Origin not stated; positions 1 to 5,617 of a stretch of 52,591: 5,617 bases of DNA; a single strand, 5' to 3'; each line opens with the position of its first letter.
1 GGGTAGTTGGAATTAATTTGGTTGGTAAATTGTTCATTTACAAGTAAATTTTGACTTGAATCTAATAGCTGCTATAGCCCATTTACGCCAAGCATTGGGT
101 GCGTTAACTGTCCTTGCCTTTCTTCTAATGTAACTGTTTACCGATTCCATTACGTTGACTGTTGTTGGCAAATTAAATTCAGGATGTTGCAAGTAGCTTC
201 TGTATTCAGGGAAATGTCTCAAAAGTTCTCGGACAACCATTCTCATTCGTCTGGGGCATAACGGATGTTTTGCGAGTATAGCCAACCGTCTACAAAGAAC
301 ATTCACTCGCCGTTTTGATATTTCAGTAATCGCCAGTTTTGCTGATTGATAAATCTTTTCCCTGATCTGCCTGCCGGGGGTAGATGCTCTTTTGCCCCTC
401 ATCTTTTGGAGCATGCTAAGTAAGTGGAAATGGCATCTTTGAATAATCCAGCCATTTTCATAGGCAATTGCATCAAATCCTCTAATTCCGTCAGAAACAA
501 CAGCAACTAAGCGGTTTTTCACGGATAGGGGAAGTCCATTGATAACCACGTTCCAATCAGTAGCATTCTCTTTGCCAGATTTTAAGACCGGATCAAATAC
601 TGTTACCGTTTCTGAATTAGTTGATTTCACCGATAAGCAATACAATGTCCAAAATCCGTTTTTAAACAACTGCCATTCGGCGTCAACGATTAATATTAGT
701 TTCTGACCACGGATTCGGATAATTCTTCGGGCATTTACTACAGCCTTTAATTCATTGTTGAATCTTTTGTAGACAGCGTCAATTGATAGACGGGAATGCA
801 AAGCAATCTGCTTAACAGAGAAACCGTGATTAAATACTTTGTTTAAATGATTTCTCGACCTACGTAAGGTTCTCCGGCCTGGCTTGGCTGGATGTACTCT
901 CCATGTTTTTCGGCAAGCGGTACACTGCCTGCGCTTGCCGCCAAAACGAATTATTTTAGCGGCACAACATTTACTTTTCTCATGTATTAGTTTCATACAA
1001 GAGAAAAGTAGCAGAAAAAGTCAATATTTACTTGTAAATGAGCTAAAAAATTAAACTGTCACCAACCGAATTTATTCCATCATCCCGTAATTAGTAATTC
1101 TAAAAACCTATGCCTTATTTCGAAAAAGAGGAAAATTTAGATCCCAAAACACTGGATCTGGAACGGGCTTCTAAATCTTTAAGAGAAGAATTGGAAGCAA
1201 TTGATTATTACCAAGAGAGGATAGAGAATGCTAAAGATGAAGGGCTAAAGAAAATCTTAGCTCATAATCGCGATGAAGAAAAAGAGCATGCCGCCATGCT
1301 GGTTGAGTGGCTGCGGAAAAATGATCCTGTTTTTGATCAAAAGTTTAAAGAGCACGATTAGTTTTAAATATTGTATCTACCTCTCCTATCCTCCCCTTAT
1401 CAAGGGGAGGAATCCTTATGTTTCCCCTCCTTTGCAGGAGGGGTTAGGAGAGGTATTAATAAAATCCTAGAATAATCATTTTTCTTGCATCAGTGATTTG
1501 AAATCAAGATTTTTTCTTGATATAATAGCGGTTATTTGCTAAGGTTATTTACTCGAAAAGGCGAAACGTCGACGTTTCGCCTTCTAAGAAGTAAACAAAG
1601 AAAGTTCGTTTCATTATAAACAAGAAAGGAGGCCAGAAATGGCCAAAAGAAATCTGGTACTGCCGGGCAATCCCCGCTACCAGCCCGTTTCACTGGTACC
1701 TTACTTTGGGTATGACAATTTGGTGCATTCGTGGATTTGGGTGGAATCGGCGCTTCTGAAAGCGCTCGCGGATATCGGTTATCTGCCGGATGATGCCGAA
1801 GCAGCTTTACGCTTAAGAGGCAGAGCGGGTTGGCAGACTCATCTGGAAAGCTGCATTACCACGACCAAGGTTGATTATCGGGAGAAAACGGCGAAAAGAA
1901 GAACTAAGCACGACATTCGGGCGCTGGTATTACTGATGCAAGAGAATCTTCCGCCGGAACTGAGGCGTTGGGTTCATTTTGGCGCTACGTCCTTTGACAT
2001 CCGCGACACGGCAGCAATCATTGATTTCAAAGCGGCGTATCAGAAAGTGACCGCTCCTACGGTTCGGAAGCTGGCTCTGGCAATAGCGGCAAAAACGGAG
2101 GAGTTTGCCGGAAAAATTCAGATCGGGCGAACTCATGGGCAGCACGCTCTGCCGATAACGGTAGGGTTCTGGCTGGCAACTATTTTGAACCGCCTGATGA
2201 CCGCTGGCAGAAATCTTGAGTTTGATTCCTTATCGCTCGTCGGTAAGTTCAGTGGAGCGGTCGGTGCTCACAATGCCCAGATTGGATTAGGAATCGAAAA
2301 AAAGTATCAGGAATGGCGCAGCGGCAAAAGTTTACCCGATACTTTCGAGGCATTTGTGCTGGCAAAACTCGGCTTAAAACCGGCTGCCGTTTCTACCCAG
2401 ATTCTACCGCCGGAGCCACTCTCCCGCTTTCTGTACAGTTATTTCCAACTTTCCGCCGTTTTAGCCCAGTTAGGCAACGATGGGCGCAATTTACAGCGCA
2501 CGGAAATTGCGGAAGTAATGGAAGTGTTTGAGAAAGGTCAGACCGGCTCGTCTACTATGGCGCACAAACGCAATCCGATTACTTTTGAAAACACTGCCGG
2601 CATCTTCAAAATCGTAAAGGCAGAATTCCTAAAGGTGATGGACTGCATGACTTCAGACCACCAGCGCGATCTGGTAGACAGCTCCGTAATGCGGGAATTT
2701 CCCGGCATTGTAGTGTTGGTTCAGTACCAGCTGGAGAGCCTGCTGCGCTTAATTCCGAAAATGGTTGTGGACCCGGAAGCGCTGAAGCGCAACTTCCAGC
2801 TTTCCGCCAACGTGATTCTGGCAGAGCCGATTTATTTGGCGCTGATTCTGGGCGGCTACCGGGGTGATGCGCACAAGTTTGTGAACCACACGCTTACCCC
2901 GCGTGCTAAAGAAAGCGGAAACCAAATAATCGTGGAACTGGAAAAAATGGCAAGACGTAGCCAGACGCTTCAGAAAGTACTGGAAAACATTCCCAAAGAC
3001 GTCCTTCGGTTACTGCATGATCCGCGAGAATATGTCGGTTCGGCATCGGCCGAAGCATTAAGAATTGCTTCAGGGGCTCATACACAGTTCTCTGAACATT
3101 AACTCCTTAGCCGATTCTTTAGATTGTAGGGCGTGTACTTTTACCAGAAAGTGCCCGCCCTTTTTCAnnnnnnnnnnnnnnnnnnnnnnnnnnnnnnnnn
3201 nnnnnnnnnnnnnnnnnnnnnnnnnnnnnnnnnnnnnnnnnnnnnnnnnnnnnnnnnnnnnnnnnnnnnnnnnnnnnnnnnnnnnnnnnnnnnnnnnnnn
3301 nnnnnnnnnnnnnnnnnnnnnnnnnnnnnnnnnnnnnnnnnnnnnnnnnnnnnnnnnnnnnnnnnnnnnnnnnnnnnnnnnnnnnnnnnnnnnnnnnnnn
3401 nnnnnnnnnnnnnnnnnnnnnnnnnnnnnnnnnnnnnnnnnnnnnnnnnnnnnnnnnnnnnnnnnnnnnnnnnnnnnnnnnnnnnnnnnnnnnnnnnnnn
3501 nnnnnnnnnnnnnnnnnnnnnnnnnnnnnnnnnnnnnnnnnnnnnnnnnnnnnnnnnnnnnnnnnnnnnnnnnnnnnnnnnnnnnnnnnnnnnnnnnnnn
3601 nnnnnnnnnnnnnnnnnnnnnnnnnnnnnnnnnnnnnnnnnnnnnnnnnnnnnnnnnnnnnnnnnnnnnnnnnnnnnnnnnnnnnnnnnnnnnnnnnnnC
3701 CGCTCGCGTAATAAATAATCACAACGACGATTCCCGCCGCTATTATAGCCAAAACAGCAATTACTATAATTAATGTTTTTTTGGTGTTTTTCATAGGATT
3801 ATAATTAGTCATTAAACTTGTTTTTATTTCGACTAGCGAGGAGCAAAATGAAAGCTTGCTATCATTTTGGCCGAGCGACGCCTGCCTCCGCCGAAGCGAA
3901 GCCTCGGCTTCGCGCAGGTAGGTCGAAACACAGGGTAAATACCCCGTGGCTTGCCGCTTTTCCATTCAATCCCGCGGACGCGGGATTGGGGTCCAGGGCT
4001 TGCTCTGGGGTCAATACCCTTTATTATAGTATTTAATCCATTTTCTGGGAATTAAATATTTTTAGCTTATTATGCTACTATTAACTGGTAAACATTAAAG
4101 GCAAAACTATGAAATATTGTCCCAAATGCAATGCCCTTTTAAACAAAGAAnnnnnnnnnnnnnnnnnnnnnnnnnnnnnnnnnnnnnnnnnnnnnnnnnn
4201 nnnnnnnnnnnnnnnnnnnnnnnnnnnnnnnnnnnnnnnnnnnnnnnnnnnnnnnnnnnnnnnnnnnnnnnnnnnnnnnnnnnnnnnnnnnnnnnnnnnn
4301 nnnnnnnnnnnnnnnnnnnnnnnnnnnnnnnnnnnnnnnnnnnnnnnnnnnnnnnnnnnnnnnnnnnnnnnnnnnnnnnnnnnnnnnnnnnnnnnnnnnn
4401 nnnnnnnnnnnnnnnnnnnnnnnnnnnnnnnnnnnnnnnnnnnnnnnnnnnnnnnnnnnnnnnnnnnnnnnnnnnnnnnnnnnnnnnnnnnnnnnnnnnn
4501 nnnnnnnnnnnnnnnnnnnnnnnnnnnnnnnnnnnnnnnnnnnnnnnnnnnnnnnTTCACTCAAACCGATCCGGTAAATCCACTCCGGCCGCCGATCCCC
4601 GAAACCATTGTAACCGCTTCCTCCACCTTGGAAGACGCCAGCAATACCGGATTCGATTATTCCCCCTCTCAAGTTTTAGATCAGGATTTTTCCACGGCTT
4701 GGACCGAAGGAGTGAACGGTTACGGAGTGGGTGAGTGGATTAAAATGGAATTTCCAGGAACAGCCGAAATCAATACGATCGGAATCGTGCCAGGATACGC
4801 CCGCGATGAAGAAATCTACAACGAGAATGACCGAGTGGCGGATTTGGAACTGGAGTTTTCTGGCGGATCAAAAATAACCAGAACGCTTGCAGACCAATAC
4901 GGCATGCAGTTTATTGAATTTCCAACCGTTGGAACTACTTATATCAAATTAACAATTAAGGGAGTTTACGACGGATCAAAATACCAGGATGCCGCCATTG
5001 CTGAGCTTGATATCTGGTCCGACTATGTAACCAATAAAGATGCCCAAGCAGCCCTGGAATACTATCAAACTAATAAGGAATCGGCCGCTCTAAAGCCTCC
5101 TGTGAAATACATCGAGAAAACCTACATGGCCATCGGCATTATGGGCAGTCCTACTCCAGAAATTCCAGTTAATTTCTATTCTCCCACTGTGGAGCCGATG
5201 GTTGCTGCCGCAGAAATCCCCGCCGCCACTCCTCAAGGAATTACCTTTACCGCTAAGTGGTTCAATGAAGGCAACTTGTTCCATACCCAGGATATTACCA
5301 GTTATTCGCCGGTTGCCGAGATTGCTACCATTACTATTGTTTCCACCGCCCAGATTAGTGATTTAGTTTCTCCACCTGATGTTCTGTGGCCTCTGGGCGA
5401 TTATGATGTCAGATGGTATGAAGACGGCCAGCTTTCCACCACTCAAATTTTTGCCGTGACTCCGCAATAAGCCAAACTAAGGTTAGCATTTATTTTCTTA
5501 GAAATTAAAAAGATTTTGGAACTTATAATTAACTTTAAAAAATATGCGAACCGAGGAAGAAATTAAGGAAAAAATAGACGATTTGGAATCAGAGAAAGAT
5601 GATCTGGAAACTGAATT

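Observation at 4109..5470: Zinc-ribbon / transmembrane / (Asn-X)n polar-zipper linker / discoidin-domain surface protein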

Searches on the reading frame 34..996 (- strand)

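Call 22: search_protein_families(library=pfam, proteins=[window:34-996:-], max_evalue=0.001)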
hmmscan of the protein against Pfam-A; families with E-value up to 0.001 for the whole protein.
window:34-996:- (320 aa): 1 family
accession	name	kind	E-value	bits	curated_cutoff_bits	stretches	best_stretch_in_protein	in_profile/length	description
PF00872.24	Transposase_mut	-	9.4e-06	25.2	21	1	141-298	204-353/379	Transposase, Mutator family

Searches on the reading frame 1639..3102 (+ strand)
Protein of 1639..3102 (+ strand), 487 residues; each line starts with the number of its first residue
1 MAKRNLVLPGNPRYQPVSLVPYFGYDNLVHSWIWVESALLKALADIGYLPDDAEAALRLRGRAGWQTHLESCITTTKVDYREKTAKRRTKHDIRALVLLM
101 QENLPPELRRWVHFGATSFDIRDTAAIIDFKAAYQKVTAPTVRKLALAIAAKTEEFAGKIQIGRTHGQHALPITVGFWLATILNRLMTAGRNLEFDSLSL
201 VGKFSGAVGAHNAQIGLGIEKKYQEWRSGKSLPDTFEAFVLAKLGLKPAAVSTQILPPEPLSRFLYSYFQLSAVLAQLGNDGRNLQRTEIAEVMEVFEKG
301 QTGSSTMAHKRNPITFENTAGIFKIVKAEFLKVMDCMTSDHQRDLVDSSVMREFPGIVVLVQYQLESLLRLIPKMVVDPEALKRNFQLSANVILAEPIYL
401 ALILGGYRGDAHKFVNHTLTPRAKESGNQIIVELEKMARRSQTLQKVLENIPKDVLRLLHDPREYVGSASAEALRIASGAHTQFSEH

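Call 22: search_protein_families(library=pfam, proteins=[window:1639-3102:+], max_evalue=0.001)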
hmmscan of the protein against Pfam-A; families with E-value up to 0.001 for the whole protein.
window:1639-3102:+ (487 aa): 2 families
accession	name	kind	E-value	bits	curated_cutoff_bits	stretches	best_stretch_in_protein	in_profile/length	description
PF00206.25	Lyase_1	-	4.3e-28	99.1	27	1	76-322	70-306/312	Lyase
PF08328.16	ASL_C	-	1.3e-07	32.1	35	1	339-421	1-82/115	Adenylosuccinate lyase C-terminal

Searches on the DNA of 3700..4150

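Call 64: search_rna_families(source=window, start=3700, end=4150, threshold=evalue, max_evalue=1)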
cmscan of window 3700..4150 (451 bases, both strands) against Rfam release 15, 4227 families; matches with E-value up to 1: 1.
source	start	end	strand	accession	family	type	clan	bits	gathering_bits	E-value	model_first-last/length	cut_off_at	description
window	3848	3964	+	RF02883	BcKCsr2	Gene; sRNA;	-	19.5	40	0.033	1-129/129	no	Burkholderia sRNA 2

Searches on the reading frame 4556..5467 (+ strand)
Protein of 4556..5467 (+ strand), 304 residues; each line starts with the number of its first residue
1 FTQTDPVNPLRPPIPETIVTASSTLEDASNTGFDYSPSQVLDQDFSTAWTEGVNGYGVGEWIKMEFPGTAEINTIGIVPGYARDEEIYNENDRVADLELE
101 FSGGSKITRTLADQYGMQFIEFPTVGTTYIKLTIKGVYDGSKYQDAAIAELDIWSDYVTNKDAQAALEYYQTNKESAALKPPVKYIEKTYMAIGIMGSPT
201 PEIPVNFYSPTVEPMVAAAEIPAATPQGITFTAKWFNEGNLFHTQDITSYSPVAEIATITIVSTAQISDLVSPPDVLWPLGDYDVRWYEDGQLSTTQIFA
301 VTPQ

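Call 11: search_solved_structures(query=window:4556-5467:+, max_evalue=1, show_alignments=2)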
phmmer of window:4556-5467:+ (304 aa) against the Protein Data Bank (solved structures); distinct sequences matched with E-value up to 1: 6.
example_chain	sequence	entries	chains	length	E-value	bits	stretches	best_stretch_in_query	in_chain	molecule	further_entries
7ji1_A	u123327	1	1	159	2.2e-06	30.3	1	28-112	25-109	ADP-ribosyl cyclase / cyclic ADP-ribose hydrolase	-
2j1a_A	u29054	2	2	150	0.069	15.6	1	17-136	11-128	HYALURONIDASE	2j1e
2j7m_A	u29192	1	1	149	0.07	15.5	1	19-136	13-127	HYALURONIDASE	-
5zu6_A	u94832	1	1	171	0.3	13.4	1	25-76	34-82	CBM32 domain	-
5ycl_A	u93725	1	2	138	0.66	12.4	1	101-129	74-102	Antitoxin HigA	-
5ifg_B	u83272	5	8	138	0.66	12.3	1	101-129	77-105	Antitoxin HigA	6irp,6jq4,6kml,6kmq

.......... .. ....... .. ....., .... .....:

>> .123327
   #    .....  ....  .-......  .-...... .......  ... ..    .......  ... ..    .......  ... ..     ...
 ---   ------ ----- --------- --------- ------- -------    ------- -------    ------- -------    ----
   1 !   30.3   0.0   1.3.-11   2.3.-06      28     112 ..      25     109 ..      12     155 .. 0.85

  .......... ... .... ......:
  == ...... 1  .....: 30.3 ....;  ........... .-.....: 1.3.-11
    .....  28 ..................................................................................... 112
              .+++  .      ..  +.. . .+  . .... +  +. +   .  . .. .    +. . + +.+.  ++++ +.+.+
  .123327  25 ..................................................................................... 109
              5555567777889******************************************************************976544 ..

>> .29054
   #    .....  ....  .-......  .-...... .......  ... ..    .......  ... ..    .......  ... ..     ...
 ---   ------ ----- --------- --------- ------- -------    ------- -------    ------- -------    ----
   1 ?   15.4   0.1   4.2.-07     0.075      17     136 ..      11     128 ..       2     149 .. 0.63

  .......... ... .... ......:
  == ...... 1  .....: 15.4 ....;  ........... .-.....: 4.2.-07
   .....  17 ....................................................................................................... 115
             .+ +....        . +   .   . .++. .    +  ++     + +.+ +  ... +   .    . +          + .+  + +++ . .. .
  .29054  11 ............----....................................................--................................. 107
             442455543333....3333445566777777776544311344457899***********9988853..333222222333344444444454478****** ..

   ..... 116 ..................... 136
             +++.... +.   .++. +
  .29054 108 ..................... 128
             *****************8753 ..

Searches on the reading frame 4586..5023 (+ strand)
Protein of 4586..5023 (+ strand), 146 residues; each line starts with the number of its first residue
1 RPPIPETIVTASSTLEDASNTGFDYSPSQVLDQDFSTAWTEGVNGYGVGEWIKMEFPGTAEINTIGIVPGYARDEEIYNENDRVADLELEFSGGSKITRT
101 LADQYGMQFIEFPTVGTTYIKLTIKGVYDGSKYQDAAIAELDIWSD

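Call 50: find_homologous_proteins(query=window:4586-5023:+, max_evalue=0.00001)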
Query window:4586-5023:+: 9 candidates shared short words with the query, none scored E <= 0.00001.

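Call 54: find_homologous_proteins(query=A3, max_evalue=0.00001)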
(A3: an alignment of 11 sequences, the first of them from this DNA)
Query A3 (11 sequences) (146 aa, profile of the alignment): 320 proteins with E <= 0.00001 among 8000 candidates; the best 120 are listed.
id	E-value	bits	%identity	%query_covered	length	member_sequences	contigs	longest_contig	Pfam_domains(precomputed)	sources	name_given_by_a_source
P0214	5.4e-42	161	33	95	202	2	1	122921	PF00754.32,PF25302.1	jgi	jgi:hypothetical protein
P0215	5.8e-42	161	39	95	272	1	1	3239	PF00754.32,PF25302.1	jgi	jgi:hypothetical protein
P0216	8.2e-42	160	39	95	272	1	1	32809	PF00754.32,PF25302.1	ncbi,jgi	jgi:hypothetical protein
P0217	8.4e-42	160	36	94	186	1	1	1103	PF00754.32,PF25302.1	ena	-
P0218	2.0e-41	159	38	91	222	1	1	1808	PF00754.32,PF25302.1,PF13308.12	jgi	-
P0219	2.8e-41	159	33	90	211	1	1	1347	PF00754.32,PF25302.1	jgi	jgi:hypothetical protein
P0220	3.1e-41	158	36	94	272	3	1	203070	PF00754.32,PF25302.1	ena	-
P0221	4.6e-41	158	37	84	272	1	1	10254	PF00754.32,PF25302.1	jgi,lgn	jgi:cell division septation protein DedD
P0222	4.9e-41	158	35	94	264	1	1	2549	PF00754.32,PF25302.1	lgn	-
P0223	5.2e-41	158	32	96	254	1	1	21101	PF00754.32,PF25302.1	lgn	-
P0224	7.5e-41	157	37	92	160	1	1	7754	PF00754.32,PF25302.1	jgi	jgi:hypothetical protein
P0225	9.2e-41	157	36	94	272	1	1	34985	PF00754.32,PF25302.1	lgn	-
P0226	1.3e-40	156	37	91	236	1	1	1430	PF00754.32,PF25302.1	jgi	jgi:hypothetical protein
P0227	1.4e-40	156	35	94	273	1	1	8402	PF00754.32,PF25302.1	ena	-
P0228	1.5e-40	156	38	91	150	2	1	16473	PF00754.32,PF25302.1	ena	-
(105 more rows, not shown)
